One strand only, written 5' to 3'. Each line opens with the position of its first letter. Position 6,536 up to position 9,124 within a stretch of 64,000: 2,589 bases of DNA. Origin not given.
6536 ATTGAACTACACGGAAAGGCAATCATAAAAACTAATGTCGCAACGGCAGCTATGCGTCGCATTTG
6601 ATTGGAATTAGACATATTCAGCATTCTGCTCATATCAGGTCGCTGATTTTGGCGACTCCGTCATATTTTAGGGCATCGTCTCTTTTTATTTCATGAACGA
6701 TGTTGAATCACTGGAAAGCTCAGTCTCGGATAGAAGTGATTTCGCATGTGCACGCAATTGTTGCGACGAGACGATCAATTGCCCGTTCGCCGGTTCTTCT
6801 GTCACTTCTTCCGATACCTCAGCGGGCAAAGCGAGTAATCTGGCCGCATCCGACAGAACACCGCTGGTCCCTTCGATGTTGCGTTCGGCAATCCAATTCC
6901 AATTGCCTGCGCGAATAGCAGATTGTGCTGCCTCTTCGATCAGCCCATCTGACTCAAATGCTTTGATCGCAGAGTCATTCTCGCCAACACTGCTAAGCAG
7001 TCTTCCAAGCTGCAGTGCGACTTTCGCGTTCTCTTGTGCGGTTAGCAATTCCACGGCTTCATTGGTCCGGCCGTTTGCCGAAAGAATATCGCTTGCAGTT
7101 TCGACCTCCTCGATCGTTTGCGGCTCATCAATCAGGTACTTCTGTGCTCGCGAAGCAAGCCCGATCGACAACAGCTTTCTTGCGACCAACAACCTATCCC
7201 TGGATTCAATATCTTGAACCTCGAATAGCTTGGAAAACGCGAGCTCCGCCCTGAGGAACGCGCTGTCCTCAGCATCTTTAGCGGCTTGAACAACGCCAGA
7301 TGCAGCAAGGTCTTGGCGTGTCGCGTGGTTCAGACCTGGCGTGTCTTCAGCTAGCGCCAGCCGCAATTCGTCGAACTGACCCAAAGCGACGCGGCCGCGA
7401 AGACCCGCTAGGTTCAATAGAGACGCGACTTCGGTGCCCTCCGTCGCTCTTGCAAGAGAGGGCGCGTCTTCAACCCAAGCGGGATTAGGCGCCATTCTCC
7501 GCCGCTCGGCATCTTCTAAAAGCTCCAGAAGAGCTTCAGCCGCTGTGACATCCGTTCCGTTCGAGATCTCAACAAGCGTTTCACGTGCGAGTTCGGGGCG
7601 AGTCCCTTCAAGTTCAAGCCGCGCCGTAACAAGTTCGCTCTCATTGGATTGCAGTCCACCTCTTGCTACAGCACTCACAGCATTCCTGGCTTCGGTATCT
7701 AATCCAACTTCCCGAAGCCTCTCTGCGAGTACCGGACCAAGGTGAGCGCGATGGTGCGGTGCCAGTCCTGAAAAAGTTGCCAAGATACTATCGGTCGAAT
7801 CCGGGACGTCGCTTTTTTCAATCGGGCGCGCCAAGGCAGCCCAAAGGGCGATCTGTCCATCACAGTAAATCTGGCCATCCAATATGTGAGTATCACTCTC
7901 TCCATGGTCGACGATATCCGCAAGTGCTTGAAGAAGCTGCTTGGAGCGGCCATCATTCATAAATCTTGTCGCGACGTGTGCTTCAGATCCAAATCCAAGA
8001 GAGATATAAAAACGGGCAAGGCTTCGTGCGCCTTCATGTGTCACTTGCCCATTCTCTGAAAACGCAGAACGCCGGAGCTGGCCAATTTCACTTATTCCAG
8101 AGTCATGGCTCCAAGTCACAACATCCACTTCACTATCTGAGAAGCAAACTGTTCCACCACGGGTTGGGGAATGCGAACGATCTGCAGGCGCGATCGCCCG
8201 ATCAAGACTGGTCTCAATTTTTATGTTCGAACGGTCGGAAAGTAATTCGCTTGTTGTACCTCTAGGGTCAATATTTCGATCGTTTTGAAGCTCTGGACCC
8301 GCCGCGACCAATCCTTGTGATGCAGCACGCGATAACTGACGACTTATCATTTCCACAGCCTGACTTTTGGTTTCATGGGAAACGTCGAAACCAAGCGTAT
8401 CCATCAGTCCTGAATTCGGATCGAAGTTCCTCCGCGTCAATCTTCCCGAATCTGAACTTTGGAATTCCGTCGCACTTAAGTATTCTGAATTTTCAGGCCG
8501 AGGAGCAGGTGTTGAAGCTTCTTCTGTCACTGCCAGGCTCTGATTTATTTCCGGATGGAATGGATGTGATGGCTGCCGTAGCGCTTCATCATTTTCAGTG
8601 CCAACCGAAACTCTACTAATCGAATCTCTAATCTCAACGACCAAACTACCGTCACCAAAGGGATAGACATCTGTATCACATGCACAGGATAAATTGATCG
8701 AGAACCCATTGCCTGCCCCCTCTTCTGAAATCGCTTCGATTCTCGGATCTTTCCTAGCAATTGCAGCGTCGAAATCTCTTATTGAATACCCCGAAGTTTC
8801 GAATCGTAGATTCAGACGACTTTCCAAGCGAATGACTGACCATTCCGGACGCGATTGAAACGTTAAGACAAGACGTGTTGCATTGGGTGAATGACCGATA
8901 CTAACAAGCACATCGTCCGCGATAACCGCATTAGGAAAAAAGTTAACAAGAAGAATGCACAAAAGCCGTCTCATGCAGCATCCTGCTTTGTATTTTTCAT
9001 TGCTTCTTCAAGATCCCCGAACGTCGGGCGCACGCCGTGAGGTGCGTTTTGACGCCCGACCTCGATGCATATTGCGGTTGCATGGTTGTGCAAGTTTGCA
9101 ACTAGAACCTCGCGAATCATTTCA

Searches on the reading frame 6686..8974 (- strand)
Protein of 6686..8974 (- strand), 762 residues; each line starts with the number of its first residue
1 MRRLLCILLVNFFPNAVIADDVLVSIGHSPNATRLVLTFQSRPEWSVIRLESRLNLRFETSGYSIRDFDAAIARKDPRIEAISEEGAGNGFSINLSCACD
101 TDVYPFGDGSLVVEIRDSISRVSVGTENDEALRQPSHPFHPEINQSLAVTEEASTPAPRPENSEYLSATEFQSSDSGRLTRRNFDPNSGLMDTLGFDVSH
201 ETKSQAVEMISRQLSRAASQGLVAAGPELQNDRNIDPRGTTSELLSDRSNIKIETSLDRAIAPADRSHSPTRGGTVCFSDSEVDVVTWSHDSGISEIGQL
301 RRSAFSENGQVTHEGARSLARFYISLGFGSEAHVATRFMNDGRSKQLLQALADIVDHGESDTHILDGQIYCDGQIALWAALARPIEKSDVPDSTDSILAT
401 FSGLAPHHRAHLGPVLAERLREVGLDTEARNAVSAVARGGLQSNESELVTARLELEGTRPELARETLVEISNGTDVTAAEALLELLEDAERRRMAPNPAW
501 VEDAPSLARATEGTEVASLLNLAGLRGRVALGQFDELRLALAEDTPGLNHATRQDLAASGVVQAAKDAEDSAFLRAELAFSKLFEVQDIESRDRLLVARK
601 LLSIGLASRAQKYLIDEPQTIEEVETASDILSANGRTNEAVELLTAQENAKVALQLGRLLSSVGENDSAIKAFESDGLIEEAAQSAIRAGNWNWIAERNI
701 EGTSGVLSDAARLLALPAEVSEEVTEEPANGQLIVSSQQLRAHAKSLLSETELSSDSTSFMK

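Call 10: search_protein_families(library=pfam, proteins=[window:6686-8974:-], max_evalue=0.00001)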
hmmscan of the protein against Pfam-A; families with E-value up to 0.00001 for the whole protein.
window:6686-8974:- (762 aa): 0 families

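Call 67: search_protein_families(library=pfam, proteins=[window:6686-8974:-], max_evalue=0.1)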
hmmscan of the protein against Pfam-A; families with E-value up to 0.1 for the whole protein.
window:6686-8974:- (762 aa): 1 family
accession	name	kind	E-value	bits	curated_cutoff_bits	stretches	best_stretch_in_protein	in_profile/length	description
PF13176.12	TPR_7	-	0.06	13.9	27.9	0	655-675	4-24/36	Tetratricopeptide repeat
